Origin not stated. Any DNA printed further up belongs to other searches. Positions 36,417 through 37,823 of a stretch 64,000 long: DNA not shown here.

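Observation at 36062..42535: The same patchwork identity occurs among minus-strand paralogs 17, 18, 22 and 23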

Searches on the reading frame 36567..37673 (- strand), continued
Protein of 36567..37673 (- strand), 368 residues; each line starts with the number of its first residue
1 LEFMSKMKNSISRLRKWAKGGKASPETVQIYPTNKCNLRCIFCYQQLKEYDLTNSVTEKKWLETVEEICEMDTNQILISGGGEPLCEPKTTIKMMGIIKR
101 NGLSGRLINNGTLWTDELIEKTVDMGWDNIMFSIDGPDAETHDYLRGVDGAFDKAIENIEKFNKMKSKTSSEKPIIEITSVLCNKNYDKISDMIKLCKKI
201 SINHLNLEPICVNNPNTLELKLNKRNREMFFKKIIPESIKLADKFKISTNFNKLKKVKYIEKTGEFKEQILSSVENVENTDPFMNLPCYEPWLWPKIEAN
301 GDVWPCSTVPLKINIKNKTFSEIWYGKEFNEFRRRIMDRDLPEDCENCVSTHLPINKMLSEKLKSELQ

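Call 19: find_related_loci(query=A1, collection=genome_contigs, flank=10000)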
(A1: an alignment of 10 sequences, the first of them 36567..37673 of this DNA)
Query A1 (368 aa) in genome_contigs; peptide patterns used: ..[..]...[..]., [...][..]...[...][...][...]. (x = any residue, [..] = any of these).
58 stretches matched a pattern; 15 encode a relative of the query (tblastn E <= 1e-3); 13 distinct loci.
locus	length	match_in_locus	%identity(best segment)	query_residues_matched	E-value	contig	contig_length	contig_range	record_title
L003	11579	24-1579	56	7-364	6e-137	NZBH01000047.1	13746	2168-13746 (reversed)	MAG: archaeon isolate ARS1414 MHASMcontig_204558, whole genome shotgun sequence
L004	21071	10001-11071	52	7-367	3e-128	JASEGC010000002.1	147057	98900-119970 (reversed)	MAG: Candidatus Aenigmatarchaeota archaeon isolate Yes49-24 NODE_2_length_147057_cov_85.639284, whole genome shotgun seq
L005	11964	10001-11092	48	11-368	4e-121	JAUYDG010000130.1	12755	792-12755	MAG: Nanoarchaeota archaeon isolate C20_metabat.bin.16 C20_k141_555649, whole genome shotgun sequence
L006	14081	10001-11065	51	7-363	2e-119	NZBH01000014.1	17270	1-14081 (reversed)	MAG: archaeon isolate ARS1414 MHASMcontig_139596, whole genome shotgun sequence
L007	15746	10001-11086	46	8-368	8e-114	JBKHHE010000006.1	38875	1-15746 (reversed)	MAG: Candidatus Aenigmatarchaeota archaeon isolate D1M06_87 NODE_367_length_38875_cov_98.567439, whole genome shotgun se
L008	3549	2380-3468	48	8-365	1e-114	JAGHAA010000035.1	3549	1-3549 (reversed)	MAG: Candidatus Aenigmatarchaeota archaeon isolate AUK218 PB_MBMC_172_c_000000000038, whole genome shotgun sequence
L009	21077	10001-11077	49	5-364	2e-112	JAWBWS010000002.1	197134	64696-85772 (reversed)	MAG: Candidatus Aenigmatarchaeota archaeon isolate JZ-1_201803_bins_66 JZ-1_201803_bins_66_scaffold_2, whole genome shot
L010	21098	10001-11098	46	7-368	3e-112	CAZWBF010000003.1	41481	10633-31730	MAG TPA_asm: uncultured archaeon isolate binchicken_co6_473 genome assembly, contig: NODE_589_length_41481_cov_6.541930,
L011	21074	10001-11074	46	8-364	3e-112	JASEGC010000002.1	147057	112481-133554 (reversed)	MAG: Candidatus Aenigmatarchaeota archaeon isolate Yes49-24 NODE_2_length_147057_cov_85.639284, whole genome shotgun seq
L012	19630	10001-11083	47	8-368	3e-111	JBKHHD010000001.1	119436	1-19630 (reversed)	MAG: Candidatus Aenigmatarchaeota archaeon isolate D1M06_85 NODE_15_length_119436_cov_44.369347, whole genome shotgun se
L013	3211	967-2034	48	8-362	4e-114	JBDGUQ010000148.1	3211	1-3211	MAG: Candidatus Aenigmatarchaeota archaeon isolate DAN-LK4-188_58C1R c_000000142640, whole genome shotgun sequence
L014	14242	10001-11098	52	6-368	1e-130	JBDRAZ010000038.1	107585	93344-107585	MAG: archaeon isolate MEGAHIT-group-1.1032 k141_1120911, whole genome shotgun sequence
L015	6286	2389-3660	50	7-368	1e-91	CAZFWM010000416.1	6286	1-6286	MAG TPA_asm: uncultured Thermodesulfobacteriota bacterium isolate SRP077602_co7_231 genome assembly, contig: NODE_49892_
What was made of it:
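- Tried and rejected: The GTDB-representative genome scan returned only relatives at 46-56% identity, not the source genome (call 19).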

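Call 37: search_solved_structures(query=window:36567-37673:-, max_evalue=0.00001)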
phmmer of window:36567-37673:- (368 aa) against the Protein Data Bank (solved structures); distinct sequences matched with E-value up to 0.00001: 4.
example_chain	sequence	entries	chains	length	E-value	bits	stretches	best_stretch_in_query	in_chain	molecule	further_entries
6efn_A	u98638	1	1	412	3e-14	56.3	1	29-199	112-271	Sporulation killing factor maturation protein SkfB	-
6c8v_A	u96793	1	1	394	1.2e-06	31.3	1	32-156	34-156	Coenzyme PQQ synthesis protein E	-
8hzv_A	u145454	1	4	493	8.8e-06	28.4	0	24-174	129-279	Radical S-Adenosyl-L-methionine Enzyme DesII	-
8hzy_A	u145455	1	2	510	9.4e-06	28.3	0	24-174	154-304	DesII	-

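Call 56: predict_structure(alignment_id=A2)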
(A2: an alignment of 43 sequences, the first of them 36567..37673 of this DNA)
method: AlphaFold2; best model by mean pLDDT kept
length: 368 residues; sequences in the alignment: 43
mean_pLDDT: 94.3   pTM: 0.92
mean pLDDT of the five models: 94.3, 94.3, 93.5, 93.4, 93.0
residues with pLDDT >= 90: 307; 70-90: 55; 50-70: 6; < 50: 0
segments of 3 or more residues with pLDDT < 50: none
pLDDT, mean of each block of 10 residues (from residue 1): 83 96 97 96 91 95 99 94 94 98 98 98 98 98 98 99 98 98 98 98 96 92 96 97 98 89 86 73 90 97 94 97 97 95 88 89 89
secondary structure, 60 per line:
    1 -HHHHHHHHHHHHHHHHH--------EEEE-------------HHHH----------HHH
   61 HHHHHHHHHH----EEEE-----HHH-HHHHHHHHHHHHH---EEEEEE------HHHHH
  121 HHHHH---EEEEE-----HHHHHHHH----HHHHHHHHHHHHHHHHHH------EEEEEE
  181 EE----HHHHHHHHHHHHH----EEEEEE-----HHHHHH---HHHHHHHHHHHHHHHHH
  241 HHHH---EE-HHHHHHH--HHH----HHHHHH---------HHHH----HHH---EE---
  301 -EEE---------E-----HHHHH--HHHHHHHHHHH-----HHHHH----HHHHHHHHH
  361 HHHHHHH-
elements in order: H2-18 E27-30 H44-47 H58-70 E75-78 H88-100 E104-109 H116-125 E129-133 H139-146 H151-168 E175-182 H187-199 E204-209 H215-220 H224-244 H251-257 H267-272 H282-285 E302-304 H320-324 H327-337 H343-347 H352-367

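Call 58: fold_search(model_id=the predicted structure, library=pdb)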
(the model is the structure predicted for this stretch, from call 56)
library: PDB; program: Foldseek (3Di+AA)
matches with E <= 10: 1845; with E <= 0.001: 190
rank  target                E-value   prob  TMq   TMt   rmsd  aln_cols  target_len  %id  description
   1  6efn                  1.7e-14  1.00  0.63  0.61   4.8       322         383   20  Structure of a RiPP maturase, SkfB (released 2018-10-24)
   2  5v1q_B                1.1e-13  1.00  0.62  0.53   5.6       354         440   16  Crystal structure of Streptococcus suis SuiB (released 2017-08-30)
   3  5v1t_A                1.3e-13  1.00  0.64  0.54   5.2       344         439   16  Crystal structure of Streptococcus suis SuiB bound to precursor peptide SuiA (released 2017-08-30)
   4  5v1s_B                2.6e-13  1.00  0.62  0.54   6.0       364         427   15  Crystal structure of Streptococcus suis SuiB bound to S-adenosylmethionine (released 2017-08-30)
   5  5v1s_A                4.5e-13  1.00  0.62  0.55   5.4       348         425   16  Crystal structure of Streptococcus suis SuiB bound to S-adenosylmethionine (released 2017-08-30)
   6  8hzv_C                5.6e-13  1.00  0.62  0.49   6.4       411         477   14  The crystal structure of a Radical SAM Enzyme DesII (released 2024-07-10)
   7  5v1q_A                1.3e-12  1.00  0.61  0.54   4.8       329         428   17  Crystal structure of Streptococcus suis SuiB (released 2017-08-30)
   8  8hzy_A                1.4e-12  1.00  0.62  0.51   7.6       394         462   15  The crystal structure of a Radical SAM Enzyme DesII (released 2024-07-10)
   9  8hzy_B                1.8e-12  1.00  0.60  0.50   7.7       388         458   16  The crystal structure of a Radical SAM Enzyme DesII (released 2024-07-10)
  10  7vob                  3.4e-12  1.00  0.61  0.68   5.5       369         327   16  The crystal structure of a Radical SAM Enzyme BlsE involved in the Biosynthesis of Blasticidin S (released 2022-05-04)
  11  8hzv_A                6.7e-12  1.00  0.63  0.50   7.5       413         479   14  The crystal structure of a Radical SAM Enzyme DesII (released 2024-07-10)
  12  8hzv_B                7.1e-12  1.00  0.59  0.47   7.7       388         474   14  The crystal structure of a Radical SAM Enzyme DesII (released 2024-07-10)
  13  8hzv_D                1.4e-11  1.00  0.59  0.47   8.3       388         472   15  The crystal structure of a Radical SAM Enzyme DesII (released 2024-07-10)
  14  4k37_B                1.4e-11  1.00  0.62  0.62   8.1       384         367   18  Native anSMEcpe with bound AdoMet (released 2013-05-08)
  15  4k36_B                4.9e-11  1.00  0.59  0.60   7.1       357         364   20  His6 tagged anSMEcpe with bound AdoMet (released 2013-05-08)
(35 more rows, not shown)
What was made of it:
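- On Radical SAM / SPASM-twitch superfamily: Structural matches to SkfB, SuiB and anSME (call 58).
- Closest known: Radical SAM enzymes with SPASM or twitch auxiliary-cluster domains. Same: These are the best structural matches (Foldseek E 1e-14 to 1e-11, call 58).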
